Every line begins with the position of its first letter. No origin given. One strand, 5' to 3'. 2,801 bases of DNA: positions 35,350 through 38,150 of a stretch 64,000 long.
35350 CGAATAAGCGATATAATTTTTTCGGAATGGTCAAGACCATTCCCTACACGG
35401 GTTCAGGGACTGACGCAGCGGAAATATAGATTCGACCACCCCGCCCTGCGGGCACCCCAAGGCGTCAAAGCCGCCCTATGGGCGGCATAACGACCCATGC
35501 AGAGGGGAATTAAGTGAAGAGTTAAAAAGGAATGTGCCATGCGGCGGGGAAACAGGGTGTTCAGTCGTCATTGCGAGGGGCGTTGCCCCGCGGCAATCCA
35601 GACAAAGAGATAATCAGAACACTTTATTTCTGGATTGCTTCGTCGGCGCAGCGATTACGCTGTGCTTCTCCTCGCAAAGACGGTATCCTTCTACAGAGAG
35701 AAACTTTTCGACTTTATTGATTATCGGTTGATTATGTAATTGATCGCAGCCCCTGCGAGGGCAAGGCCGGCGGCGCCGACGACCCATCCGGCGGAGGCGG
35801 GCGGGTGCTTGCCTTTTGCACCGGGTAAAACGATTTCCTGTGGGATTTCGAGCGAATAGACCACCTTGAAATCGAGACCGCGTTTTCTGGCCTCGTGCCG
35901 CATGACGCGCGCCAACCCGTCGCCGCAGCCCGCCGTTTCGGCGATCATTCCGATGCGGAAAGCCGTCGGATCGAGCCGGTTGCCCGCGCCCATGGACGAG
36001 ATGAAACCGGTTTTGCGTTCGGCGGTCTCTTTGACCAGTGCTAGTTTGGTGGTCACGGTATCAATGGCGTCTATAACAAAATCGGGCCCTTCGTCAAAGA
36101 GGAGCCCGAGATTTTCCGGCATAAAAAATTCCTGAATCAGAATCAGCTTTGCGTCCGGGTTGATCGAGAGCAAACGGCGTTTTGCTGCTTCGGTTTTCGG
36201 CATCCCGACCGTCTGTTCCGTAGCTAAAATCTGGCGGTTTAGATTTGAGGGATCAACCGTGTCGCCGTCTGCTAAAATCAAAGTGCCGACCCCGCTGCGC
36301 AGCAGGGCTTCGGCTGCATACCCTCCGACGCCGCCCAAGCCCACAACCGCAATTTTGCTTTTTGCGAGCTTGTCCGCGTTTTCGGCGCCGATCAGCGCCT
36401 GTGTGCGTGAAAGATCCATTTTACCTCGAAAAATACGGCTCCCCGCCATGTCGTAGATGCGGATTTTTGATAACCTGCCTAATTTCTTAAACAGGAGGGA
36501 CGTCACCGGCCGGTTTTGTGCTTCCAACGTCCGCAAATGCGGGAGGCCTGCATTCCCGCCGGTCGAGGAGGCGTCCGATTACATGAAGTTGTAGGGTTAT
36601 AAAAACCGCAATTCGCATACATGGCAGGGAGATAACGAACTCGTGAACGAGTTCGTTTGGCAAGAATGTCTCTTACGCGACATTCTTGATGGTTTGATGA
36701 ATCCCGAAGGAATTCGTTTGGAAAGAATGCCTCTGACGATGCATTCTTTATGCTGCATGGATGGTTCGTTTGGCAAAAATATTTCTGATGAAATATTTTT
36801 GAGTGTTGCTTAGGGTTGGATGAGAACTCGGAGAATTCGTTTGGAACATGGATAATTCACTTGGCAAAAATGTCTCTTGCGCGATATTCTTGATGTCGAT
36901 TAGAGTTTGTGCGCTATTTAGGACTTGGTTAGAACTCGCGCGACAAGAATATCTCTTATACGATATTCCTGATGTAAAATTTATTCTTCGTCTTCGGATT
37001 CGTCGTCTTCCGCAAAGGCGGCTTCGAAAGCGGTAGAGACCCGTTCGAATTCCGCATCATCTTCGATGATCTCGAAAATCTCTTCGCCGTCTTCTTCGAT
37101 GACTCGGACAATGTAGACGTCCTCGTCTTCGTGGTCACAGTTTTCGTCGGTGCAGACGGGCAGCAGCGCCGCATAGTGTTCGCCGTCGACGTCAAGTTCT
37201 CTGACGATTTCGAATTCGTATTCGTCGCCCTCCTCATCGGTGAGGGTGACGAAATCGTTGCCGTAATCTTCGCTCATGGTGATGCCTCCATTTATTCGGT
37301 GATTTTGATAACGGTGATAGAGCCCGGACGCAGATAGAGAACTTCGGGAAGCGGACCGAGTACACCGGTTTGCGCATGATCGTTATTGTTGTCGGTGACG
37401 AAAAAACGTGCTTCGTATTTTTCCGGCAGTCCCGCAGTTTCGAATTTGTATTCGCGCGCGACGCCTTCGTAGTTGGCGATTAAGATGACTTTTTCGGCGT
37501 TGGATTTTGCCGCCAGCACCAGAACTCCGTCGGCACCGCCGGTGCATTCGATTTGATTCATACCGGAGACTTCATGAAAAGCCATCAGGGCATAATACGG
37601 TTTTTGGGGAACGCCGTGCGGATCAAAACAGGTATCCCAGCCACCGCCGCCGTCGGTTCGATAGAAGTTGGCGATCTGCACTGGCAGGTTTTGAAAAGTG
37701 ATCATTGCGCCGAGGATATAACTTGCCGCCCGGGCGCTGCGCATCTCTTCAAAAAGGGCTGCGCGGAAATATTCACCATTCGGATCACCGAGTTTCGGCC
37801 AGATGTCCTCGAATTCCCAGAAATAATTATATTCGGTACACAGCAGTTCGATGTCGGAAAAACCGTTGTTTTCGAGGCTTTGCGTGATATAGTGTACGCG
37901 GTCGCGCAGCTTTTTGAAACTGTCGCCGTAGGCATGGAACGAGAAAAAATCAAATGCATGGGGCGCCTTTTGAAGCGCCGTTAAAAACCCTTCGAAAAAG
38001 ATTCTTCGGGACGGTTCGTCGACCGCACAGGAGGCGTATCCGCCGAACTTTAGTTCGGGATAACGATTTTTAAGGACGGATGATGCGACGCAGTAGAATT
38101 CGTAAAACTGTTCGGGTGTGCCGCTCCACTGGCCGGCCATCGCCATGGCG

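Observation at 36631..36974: Local array of five diverged hairpin repeats with compensatory arm changes in a 560-bp gene-free gap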

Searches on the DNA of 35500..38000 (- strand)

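Call 4: search_rna_families(source=window, start=35500, end=38000, threshold=evalue, max_evalue=10, show_alignments=3)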
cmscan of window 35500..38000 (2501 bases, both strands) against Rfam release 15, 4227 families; matches with E-value up to 10: 3.
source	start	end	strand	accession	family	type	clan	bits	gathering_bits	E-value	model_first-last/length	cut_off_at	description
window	36436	36633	-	RF00013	6S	Gene;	-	47.9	46.4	6.4e-08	1-187/187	no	6S / SsrS RNA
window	35589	35640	-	RF03523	mir-4703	Gene; miRNA;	-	20.7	88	0.6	1-61/61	no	mir-4703 microRNA precursor family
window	37135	37204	+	RF01926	mir-981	Gene; miRNA;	-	13.5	51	6.1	1-86/86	no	mir-981 microRNA precursor family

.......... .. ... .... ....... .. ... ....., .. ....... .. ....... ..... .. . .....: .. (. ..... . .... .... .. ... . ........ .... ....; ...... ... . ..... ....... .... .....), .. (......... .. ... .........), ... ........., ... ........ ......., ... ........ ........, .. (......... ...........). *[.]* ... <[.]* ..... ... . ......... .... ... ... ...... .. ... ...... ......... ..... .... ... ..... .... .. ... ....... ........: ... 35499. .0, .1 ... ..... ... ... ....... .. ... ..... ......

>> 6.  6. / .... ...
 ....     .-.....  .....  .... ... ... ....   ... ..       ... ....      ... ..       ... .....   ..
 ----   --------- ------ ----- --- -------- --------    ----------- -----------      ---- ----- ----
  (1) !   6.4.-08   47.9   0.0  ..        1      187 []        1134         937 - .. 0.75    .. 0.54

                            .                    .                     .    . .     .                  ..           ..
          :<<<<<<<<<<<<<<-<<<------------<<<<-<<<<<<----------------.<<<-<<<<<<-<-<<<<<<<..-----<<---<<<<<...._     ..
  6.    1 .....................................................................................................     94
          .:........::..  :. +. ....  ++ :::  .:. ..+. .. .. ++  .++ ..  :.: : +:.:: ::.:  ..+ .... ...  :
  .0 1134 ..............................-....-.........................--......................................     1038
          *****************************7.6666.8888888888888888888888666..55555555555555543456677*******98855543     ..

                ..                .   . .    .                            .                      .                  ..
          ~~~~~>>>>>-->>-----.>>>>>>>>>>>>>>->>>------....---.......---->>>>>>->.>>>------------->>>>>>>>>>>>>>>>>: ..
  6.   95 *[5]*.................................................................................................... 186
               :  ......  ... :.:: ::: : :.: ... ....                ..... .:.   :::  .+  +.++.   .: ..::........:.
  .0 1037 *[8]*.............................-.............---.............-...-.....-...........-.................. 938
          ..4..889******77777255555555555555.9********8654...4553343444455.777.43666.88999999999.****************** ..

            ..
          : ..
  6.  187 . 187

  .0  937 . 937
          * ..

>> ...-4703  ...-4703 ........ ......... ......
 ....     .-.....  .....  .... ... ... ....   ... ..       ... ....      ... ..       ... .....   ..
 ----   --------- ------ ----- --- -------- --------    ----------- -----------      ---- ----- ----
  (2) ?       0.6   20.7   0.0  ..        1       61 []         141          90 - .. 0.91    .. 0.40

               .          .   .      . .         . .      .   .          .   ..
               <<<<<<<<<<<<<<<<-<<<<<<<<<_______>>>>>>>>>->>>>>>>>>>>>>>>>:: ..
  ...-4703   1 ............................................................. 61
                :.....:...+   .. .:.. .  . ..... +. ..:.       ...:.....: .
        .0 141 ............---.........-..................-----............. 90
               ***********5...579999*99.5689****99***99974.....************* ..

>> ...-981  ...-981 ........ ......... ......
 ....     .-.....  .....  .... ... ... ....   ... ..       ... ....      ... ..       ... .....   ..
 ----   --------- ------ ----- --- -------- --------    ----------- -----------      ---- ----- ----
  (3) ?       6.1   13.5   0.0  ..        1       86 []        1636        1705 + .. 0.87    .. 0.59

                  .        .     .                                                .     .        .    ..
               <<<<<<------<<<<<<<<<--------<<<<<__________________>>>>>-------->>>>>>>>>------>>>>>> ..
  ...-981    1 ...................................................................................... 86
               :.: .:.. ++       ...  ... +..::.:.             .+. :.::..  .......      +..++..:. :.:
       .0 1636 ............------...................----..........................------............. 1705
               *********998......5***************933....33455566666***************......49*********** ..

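Call 25: search_rna_families(sources=[L002, L004, L007, L008], threshold=evalue, max_evalue=0.01)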
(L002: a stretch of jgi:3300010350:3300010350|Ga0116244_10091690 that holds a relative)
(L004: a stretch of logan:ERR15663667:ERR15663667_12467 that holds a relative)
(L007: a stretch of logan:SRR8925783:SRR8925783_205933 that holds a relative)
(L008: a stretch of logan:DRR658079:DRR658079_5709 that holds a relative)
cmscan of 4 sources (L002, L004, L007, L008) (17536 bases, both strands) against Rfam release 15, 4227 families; matches with E-value up to 0.01: 4.
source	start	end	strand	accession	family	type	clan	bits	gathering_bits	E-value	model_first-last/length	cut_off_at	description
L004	1196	1387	+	RF00013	6S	Gene;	-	52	46.4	4.8e-08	1-187/187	no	6S / SsrS RNA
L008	1067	1267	+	RF00013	6S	Gene;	-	51.8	46.4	5.5e-08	1-187/187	no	6S / SsrS RNA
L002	697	897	+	RF00013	6S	Gene;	-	49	46.4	2.5e-07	1-187/187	no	6S / SsrS RNA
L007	2749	2942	+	RF00013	6S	Gene;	-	47.1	46.4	6.9e-07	1-187/187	no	6S / SsrS RNA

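Call 36: build_rna_model(alignment_id=A2, structure=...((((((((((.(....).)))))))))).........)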
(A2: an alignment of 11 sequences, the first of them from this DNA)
Model R1 built from alignment A2 (11 sequences, 40 columns); structure: as given.
model positions 39; base pairs 11; branch points 0; effective number of sequences 11; information 1.242 bits per position. Calibrated on 0.2 Mb of random sequence (short: E-values are rough).
structure used (alignment columns):
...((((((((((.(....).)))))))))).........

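Call 37: search_with_rna_model(model_id=R1, source=window, filters=off, max_evalue=10)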
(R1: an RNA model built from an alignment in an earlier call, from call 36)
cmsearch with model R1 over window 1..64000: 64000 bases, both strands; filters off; matches with E-value up to 10: 25.
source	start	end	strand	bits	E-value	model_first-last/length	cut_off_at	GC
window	36653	36691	-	63.6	1.1e-15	1-39/39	no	0.44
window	36857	36895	-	56.2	1.5e-13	1-39/39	no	0.41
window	36714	36752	-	56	1.6e-13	1-39/39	no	0.41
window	36766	36804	-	55.6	2.2e-13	1-39/39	no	0.26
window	36936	36974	-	51.1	4.2e-12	1-39/39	no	0.41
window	36774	36801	+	21.7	0.0012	4-31/39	no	0.18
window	36661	36688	+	20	0.0037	4-31/39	no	0.43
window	36944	36971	+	15.2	0.088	4-31/39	no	0.32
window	63659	63684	-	13.1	0.35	1-39/39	no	0.27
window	16890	16931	+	12.3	0.59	1-39/39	no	0.33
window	36722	36749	+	11.4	1.1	4-31/39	no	0.39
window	30975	31013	+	10.6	1.9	1-39/39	no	0.36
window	22540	22588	+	10.2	2.4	1-39/39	no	0.49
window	51449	51472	-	9.3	4.5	1-39/39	no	0.5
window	44328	44363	-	9.3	4.5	1-39/39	no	0.58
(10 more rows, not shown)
